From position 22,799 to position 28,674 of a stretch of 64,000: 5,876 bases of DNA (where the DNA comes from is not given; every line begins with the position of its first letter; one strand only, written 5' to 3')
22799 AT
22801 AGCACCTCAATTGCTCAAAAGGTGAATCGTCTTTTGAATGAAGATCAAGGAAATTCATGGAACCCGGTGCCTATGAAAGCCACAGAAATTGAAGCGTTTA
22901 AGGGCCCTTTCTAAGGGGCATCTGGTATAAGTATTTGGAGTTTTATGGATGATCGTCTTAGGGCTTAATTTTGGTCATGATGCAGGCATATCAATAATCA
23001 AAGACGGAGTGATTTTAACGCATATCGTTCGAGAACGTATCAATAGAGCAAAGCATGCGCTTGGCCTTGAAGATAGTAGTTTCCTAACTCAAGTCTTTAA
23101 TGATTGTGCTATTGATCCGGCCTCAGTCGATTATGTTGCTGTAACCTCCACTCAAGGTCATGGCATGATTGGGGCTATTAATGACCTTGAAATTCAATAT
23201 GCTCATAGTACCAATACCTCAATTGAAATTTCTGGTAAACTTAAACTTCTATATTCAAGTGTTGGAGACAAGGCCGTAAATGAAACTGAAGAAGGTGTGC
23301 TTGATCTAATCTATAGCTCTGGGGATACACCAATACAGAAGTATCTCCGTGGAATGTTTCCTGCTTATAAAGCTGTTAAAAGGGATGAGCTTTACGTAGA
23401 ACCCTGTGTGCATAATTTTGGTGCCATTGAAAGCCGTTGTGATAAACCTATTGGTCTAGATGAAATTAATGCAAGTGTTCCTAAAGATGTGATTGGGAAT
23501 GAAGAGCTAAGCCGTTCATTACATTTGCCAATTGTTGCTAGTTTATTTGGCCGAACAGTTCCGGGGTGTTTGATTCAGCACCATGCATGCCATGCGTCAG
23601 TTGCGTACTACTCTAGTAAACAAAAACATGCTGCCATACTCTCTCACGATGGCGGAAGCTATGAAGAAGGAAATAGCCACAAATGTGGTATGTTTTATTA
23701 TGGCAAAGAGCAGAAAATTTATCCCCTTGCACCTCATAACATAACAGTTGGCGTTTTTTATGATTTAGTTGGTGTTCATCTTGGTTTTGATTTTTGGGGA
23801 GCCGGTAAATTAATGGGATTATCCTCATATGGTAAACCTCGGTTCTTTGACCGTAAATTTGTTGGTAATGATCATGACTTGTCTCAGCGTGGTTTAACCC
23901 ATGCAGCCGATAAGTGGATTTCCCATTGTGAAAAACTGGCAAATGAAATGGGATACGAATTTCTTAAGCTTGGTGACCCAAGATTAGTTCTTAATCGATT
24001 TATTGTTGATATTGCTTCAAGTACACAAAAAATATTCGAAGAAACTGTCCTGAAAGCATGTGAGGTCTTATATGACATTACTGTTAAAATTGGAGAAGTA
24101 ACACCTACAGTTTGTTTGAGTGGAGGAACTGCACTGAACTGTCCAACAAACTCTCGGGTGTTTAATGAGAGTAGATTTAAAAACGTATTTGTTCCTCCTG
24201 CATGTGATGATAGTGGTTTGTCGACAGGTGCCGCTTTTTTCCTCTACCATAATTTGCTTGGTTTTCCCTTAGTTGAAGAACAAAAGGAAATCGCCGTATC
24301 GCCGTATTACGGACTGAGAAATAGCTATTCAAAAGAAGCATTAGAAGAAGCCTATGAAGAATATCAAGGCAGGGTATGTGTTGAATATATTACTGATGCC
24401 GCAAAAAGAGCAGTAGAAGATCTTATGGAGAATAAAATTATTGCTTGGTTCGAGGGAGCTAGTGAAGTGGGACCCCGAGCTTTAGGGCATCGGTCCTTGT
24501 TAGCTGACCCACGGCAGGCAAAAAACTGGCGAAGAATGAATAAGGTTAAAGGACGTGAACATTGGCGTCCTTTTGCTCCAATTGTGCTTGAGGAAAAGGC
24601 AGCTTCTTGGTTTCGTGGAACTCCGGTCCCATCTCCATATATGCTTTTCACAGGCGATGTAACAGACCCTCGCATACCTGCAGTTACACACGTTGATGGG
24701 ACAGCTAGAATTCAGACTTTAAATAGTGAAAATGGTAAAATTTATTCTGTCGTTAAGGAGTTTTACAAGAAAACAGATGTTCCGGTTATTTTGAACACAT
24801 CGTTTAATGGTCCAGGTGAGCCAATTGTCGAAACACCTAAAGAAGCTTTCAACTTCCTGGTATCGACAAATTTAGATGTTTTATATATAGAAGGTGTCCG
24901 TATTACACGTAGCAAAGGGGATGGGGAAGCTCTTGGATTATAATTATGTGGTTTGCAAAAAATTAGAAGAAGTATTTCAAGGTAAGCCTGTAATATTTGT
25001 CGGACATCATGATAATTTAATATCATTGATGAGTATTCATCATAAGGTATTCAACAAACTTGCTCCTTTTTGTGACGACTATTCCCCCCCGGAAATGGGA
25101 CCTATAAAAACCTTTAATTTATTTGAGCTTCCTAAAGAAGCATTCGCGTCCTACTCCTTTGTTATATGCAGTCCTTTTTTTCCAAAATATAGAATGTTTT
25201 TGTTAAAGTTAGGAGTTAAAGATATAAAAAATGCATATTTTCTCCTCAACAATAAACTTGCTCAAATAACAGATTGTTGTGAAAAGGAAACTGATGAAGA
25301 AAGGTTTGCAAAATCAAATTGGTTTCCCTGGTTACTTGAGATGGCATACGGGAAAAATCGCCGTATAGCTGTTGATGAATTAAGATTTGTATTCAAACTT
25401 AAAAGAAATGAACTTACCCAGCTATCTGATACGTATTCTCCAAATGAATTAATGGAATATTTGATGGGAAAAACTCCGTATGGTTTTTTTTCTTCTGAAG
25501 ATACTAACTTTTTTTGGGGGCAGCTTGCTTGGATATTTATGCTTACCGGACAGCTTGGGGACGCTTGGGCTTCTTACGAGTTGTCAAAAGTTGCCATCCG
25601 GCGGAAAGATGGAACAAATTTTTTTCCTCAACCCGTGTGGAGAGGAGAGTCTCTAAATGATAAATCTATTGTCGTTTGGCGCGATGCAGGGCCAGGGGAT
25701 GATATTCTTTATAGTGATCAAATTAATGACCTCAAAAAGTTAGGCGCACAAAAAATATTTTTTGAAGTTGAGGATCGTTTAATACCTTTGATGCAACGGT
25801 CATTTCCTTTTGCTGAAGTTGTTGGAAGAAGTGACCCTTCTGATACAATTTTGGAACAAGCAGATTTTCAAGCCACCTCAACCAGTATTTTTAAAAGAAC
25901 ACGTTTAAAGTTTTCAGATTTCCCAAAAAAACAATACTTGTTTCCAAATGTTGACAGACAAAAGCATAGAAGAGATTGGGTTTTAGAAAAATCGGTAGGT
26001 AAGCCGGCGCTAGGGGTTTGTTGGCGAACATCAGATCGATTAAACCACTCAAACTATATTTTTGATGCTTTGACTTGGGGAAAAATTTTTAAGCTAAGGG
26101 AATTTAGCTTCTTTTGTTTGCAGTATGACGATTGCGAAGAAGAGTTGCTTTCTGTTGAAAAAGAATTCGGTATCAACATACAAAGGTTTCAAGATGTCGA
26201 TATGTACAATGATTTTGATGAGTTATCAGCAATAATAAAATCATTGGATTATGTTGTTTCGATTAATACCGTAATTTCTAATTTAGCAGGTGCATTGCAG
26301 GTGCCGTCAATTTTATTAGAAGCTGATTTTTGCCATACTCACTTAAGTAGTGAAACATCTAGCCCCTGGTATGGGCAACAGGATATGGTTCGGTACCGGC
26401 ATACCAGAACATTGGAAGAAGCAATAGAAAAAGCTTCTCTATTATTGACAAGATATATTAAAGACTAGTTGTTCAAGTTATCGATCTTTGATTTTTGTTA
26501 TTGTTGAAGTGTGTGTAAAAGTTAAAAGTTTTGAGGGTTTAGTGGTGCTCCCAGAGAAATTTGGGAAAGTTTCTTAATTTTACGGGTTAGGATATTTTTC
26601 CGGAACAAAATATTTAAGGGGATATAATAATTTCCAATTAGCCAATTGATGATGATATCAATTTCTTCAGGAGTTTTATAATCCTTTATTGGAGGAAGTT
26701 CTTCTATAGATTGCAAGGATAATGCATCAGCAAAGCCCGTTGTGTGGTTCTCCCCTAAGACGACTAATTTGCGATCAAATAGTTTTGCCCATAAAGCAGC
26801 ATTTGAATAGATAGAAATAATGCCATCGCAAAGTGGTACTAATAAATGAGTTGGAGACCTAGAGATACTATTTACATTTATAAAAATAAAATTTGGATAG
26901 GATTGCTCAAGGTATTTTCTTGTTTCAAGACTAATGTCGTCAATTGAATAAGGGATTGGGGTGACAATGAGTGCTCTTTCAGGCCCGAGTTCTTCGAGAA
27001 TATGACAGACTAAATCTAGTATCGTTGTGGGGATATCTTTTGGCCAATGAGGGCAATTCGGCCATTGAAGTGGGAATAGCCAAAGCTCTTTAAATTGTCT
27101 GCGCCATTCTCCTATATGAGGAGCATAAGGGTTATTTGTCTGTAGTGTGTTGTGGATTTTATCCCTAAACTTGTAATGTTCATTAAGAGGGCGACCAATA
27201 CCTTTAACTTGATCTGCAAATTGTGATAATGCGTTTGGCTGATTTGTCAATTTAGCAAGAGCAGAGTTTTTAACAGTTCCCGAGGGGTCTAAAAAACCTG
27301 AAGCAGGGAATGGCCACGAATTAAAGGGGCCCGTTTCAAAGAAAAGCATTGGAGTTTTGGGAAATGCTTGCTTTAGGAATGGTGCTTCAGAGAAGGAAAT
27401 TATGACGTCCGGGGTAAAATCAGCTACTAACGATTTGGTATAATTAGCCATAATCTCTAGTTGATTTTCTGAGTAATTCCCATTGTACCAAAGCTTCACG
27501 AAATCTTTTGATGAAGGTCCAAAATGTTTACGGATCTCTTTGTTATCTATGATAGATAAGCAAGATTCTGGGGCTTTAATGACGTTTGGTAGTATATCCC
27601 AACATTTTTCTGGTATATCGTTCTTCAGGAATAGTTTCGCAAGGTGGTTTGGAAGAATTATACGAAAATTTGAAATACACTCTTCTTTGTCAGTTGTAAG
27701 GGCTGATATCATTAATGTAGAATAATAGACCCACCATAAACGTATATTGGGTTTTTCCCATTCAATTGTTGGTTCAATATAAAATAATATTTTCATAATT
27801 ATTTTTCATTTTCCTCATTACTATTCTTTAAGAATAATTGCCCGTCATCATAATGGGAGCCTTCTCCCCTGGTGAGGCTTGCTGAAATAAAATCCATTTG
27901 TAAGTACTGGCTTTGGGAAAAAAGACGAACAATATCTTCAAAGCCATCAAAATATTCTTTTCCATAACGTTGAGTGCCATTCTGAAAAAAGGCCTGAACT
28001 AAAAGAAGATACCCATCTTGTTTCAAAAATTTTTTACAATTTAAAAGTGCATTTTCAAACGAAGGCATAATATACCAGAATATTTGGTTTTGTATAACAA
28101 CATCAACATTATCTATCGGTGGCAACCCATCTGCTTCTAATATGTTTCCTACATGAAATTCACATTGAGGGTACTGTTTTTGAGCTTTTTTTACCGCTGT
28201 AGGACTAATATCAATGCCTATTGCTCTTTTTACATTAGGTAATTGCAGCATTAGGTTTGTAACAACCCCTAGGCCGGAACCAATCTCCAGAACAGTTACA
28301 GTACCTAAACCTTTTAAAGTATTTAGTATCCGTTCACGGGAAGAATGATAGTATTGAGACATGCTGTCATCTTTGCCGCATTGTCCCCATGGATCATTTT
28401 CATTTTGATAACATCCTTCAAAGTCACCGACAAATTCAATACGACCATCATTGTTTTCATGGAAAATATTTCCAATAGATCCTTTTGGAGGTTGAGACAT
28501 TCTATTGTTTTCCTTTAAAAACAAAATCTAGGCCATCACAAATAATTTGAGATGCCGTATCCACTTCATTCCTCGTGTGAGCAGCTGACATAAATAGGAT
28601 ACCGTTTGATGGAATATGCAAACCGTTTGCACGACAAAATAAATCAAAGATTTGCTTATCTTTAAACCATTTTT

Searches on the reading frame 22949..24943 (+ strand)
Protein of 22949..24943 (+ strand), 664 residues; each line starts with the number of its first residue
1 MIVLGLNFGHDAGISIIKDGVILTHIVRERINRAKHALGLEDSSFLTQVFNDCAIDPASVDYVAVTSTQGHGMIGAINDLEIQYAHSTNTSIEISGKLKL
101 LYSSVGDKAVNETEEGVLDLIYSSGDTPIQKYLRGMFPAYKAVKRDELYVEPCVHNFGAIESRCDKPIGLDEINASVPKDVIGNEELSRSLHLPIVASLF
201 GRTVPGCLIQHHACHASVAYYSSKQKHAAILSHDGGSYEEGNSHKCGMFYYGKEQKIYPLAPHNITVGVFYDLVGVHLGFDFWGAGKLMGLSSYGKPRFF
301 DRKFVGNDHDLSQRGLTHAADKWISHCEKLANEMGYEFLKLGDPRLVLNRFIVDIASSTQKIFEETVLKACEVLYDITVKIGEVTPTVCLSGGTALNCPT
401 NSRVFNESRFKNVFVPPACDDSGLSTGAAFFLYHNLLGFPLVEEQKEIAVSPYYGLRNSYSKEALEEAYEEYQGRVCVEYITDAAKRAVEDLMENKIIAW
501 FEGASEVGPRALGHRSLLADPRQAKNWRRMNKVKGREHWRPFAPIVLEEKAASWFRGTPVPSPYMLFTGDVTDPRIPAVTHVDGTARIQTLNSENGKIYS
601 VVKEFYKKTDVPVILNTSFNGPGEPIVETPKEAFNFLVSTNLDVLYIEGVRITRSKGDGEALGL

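Call 34: search_protein_families(library=pfam, proteins=[window:22949-24943:+], max_evalue=0.00001)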
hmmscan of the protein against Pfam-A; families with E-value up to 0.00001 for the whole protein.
window:22949-24943:+ (664 aa): 2 families
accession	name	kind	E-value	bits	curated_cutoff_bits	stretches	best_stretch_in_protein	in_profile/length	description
PF16861.10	Carbam_trans_C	-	9.7e-60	201.4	27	1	490-653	2-169/170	Carbamoyltransferase C-terminus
PF02543.21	Carbam_trans_N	-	1.3e-29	104.2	24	1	208-429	129-345/346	Carbamoyltransferase N-terminus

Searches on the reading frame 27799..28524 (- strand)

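Call 65: search_protein_families(library=pfam, proteins=[window:27799-28524:-], max_evalue=0.0001)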
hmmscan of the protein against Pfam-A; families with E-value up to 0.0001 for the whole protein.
window:27799-28524:- (241 aa): 6 families
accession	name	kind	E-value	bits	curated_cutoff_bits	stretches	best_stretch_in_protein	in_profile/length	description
PF13847.12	Methyltransf_31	-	1.8e-12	47.6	27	1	76-176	5-110/145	Methyltransferase domain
PF08241.18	Methyltransf_11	-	1.9e-12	48.1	21.2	1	79-174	1-94/95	Methyltransferase domain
PF13649.12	Methyltransf_25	-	1.1e-11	45.7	27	1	78-171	1-97/97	Methyltransferase domain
PF08242.18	Methyltransf_12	-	2.2e-10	41.6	30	1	79-173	1-98/98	Methyltransferase domain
PF13489.12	Methyltransf_23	-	1.4e-06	28.6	27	1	77-178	25-119/164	Methyltransferase domain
PF05175.20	MTS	-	1.7e-06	28.2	23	1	67-185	24-148/170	Methyltransferase small domain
